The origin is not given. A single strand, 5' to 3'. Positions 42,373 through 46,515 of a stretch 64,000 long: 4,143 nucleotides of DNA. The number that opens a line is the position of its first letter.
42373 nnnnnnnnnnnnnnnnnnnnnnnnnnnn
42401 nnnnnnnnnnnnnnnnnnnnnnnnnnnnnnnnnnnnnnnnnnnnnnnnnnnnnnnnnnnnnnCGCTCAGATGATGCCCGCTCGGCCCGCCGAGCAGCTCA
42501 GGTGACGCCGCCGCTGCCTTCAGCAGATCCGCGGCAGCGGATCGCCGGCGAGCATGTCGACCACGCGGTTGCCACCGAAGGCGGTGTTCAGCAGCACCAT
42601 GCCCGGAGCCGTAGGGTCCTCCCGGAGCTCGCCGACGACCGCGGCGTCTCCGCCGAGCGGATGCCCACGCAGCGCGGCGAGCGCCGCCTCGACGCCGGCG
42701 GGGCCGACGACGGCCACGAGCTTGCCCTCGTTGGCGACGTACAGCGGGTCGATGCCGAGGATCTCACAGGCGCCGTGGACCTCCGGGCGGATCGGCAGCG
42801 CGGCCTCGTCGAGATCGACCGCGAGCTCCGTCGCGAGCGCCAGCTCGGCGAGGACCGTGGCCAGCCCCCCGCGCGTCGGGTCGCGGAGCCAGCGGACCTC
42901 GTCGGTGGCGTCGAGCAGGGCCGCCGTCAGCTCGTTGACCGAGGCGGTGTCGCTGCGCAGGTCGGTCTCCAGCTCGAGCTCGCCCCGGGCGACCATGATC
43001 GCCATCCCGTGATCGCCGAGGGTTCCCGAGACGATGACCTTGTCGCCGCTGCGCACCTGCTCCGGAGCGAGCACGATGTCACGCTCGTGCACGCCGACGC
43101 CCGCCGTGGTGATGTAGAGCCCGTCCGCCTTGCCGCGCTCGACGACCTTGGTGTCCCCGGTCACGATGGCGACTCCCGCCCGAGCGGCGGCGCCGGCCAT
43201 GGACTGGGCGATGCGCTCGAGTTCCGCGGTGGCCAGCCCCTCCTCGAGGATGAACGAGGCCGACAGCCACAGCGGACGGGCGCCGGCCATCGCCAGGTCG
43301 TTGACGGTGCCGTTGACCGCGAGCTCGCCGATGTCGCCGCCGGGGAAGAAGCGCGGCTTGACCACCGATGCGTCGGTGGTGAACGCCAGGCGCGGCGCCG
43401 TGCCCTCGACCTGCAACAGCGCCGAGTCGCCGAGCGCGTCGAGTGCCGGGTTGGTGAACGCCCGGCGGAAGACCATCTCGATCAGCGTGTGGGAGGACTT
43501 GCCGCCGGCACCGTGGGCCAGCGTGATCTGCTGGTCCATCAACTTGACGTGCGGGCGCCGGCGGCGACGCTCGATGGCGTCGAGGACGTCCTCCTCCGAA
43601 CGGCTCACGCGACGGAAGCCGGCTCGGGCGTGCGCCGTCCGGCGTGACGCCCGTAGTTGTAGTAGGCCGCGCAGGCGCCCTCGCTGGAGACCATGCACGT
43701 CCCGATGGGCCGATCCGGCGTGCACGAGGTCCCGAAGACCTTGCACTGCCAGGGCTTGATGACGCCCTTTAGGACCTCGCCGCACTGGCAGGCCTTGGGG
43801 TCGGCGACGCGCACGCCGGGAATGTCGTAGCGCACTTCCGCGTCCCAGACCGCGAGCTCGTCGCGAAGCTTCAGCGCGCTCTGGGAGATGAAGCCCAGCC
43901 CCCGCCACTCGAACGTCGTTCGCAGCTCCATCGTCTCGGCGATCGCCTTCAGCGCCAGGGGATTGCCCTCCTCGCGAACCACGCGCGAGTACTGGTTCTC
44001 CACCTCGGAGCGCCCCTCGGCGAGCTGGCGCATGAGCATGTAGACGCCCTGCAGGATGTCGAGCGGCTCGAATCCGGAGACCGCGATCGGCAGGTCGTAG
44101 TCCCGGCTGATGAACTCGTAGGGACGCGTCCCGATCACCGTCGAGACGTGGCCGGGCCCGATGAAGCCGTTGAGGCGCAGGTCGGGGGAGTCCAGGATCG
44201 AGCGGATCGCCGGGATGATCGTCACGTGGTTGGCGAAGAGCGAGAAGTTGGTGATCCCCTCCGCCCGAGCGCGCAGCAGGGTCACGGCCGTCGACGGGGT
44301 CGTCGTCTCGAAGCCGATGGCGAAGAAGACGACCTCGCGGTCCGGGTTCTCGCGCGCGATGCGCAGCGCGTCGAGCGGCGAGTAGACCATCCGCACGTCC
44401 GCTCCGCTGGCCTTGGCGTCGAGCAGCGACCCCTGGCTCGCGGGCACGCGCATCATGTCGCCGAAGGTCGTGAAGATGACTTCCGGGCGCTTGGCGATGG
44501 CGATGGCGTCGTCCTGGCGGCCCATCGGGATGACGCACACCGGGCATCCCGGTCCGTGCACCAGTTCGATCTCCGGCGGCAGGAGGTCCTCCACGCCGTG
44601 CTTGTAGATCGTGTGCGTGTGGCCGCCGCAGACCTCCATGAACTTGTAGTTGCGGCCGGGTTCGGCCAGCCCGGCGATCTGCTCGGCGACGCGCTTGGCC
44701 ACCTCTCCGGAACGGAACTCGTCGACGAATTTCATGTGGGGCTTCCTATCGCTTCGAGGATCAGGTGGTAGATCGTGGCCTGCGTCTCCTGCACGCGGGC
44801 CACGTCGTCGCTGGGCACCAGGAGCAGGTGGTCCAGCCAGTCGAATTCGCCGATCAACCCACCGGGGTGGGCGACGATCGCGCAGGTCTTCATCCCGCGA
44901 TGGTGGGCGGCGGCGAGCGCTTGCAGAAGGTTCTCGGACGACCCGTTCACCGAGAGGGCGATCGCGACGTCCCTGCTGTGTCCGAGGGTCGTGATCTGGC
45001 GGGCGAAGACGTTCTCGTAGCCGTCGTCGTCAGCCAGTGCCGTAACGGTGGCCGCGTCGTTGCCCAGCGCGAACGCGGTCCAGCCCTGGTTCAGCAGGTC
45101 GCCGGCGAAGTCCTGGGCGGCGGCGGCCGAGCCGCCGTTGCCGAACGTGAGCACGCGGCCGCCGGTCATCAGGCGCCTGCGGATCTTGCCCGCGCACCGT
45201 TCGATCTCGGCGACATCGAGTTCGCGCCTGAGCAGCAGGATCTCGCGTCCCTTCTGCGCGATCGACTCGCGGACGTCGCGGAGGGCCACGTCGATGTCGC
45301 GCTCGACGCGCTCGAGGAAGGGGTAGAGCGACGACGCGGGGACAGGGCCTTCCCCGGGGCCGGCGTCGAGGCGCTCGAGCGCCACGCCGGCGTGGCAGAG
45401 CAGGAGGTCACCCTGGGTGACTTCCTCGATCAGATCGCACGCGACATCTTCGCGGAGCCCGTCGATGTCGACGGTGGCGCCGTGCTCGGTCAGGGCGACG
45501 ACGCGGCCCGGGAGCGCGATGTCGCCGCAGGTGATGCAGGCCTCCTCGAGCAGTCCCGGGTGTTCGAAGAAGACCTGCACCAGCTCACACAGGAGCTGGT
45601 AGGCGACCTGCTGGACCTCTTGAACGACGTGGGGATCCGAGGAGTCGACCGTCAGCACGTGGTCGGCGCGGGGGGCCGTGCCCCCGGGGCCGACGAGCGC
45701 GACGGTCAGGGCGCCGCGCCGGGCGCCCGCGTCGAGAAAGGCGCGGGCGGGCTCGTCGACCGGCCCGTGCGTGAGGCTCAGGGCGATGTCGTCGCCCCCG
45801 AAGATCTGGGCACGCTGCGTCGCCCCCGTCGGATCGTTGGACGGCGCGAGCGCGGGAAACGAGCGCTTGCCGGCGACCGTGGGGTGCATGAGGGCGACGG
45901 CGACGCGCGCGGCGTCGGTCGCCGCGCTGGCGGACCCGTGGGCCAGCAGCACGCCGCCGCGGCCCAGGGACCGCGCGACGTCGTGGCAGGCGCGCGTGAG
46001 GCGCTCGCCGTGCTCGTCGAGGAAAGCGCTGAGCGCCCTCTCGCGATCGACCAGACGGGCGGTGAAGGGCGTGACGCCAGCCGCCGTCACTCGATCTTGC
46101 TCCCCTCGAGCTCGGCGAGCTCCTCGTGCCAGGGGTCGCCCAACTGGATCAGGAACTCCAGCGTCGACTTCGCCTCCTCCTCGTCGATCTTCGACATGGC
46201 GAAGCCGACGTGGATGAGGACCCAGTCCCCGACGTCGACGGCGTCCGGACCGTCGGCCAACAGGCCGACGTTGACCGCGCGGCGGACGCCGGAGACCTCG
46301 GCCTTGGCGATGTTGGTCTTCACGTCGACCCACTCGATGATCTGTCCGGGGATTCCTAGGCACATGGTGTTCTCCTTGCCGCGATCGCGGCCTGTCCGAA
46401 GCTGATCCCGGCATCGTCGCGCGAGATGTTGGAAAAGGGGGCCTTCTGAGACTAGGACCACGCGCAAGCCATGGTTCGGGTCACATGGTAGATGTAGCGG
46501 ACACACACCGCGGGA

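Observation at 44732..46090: Single-chain SIS-HypC-SIS fusion between hypC and hypD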

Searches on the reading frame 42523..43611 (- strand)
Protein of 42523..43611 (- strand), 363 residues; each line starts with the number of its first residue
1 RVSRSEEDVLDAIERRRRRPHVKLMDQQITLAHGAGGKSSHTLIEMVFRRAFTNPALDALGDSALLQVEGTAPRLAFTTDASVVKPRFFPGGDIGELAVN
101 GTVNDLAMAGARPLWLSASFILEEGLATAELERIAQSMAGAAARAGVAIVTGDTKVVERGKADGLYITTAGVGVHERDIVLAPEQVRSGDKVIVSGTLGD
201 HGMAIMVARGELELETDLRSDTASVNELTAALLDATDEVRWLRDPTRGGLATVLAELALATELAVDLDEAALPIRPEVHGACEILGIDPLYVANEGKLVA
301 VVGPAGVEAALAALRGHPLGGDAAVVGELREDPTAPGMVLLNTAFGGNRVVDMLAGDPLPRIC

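Call 12: search_protein_families(library=pfam, proteins=[window:42523-43611:-], max_evalue=0.001)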
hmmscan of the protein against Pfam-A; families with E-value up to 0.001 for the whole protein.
window:42523-43611:- (363 aa): 2 families
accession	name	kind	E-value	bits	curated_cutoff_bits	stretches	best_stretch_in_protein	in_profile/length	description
PF02769.27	AIRS_C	-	1.9e-22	80.5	23.1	1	187-333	1-149/156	AIR synthase related protein, C-terminal domain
PF00586.29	AIRS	-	3.1e-22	79.6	24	1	62-174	3-111/112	AIR synthase related protein, N-terminal domain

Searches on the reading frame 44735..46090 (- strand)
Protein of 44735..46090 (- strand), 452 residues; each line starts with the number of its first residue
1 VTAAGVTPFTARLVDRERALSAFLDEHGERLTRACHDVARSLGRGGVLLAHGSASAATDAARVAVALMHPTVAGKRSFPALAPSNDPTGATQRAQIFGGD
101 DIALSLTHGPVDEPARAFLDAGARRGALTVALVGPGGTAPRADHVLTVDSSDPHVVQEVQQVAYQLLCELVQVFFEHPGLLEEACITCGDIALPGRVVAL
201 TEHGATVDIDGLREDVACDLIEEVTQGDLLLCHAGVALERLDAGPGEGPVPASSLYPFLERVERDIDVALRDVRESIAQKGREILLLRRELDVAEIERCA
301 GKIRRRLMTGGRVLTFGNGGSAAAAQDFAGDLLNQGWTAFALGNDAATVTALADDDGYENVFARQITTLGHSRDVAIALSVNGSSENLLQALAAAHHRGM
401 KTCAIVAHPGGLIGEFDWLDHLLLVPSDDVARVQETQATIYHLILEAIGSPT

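Call 6: search_protein_families(library=pfam, proteins=[window:44735-46090:-], max_evalue=1)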
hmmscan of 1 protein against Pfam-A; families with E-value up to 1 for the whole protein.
window:44735-46090:- (452 aa): 3 families
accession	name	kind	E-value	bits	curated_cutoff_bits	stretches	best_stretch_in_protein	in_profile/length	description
PF13580.11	SIS_2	-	1.8e-17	64.1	27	2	290-406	15-137/138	SIS domain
PF01455.23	HupF_HypC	-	4.3e-13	49.6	28.5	1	191-243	3-55/65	HupF/HypC family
PF01380.27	SIS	-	0.00031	21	25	1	372-428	53-107/131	SIS domain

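Call 7: search_protein_families(library=ncbifam, proteins=[window:44735-46090:-], max_evalue=1)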
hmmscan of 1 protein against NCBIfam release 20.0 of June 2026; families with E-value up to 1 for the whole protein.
window:44735-46090:- (452 aa): 16 families
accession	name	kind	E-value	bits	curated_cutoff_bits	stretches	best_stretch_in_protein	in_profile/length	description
NF010546.0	PRK13936.1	equivalog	1.8e-36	125.8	276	1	293-448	26-188/197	phosphoheptose isomerase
TIGR00441.1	gmhA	equivalog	2.1e-34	118.8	209.45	1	304-448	5-153/154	D-sedoheptulose 7-phosphate isomerase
NF008138.0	PRK10886.1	equivalog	9.9e-25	87.4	352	1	296-437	27-175/196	DnaA initiator-associating protein DiaA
NF001628.0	PRK00414.1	equivalog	3.6e-23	82.2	265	1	287-448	21-186/192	D-sedoheptulose 7-phosphate isomerase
NF010547.0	PRK13938.1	equivalog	5.1e-20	71.9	320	1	303-447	38-186/196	D-sedoheptulose 7-phosphate isomerase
TIGR00074.1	hypC_hupF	subfamily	4.7e-11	42.4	48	1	191-243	3-55/80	HypC/HybG/HupF family hydrogenase formation chaperone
NF002805.0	PRK02947.1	subfamily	0.0012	18.1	135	1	290-407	20-142/247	sugar isomerase domain-containing protein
NF008458.0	PRK11337.1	equivalog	0.0039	16.2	378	1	291-407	126-223/293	MurR/RpiR family transcriptional regulator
NF007721.0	PRK10413.1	equivalog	0.013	15.4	115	0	191-242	3-61/87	hydrogenase maturation factor HybG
TIGR03127.2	RuMP_HxlB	equivalog_domain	0.015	15.2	160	0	365-413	65-113/178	6-phospho-3-hexuloisomerase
NF040776.2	AlsR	equivalog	0.048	12.6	400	1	305-407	124-211/279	transcriptional repressor AlsR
NF009222.0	PRK12570.1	subfamily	0.049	12.5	255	1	293-415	52-181/307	N-acetylmuramic acid 6-phosphate etherase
NF038044.1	act_def_assoc_B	subfamily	0.16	12.5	45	1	288-337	22-62/63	actinodefensin-associated protein B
NF008590.0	PRK11557.1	equivalog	0.18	11.2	355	1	286-356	109-181/282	MurR/RpiR family transcriptional regulator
NF002845.0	PRK03094.1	equivalog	0.19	12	102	0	266-299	6-39/80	hypothetical protein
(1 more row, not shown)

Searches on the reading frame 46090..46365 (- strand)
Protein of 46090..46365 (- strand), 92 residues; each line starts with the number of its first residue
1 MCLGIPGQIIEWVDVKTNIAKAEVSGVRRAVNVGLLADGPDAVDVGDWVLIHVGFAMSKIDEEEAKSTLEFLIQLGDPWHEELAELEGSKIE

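Call 12: search_protein_families(library=pfam, proteins=[window:46090-46365:-], max_evalue=0.001)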
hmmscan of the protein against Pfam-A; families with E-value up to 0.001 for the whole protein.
window:46090-46365:- (92 aa): 1 family
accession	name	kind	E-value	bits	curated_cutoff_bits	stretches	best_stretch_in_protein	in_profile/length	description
PF01455.23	HupF_HypC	-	4e-26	91.4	28.5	1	1-72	1-65/65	HupF/HypC family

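Call 77: search_solved_structures(query=window:46090-46365:-, max_evalue=0.001, show_alignments=1)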
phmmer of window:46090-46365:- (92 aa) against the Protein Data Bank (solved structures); distinct sequences matched with E-value up to 0.001: 4.
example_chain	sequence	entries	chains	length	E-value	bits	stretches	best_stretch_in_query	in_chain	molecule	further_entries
2ot2_A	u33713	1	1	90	9.6e-14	54.7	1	1-77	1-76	Hydrogenase isoenzymes formation protein hypC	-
2z1c_A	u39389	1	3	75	6.4e-11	45.7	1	1-72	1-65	Hydrogenase expression/formation protein HypC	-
3d3r_A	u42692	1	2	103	3.5e-10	43.3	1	1-74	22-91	Hydrogenase assembly chaperone hypC/hupF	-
3vyr_A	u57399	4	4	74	3.7e-10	43.2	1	2-72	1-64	Hydrogenase expression/formation protein HypC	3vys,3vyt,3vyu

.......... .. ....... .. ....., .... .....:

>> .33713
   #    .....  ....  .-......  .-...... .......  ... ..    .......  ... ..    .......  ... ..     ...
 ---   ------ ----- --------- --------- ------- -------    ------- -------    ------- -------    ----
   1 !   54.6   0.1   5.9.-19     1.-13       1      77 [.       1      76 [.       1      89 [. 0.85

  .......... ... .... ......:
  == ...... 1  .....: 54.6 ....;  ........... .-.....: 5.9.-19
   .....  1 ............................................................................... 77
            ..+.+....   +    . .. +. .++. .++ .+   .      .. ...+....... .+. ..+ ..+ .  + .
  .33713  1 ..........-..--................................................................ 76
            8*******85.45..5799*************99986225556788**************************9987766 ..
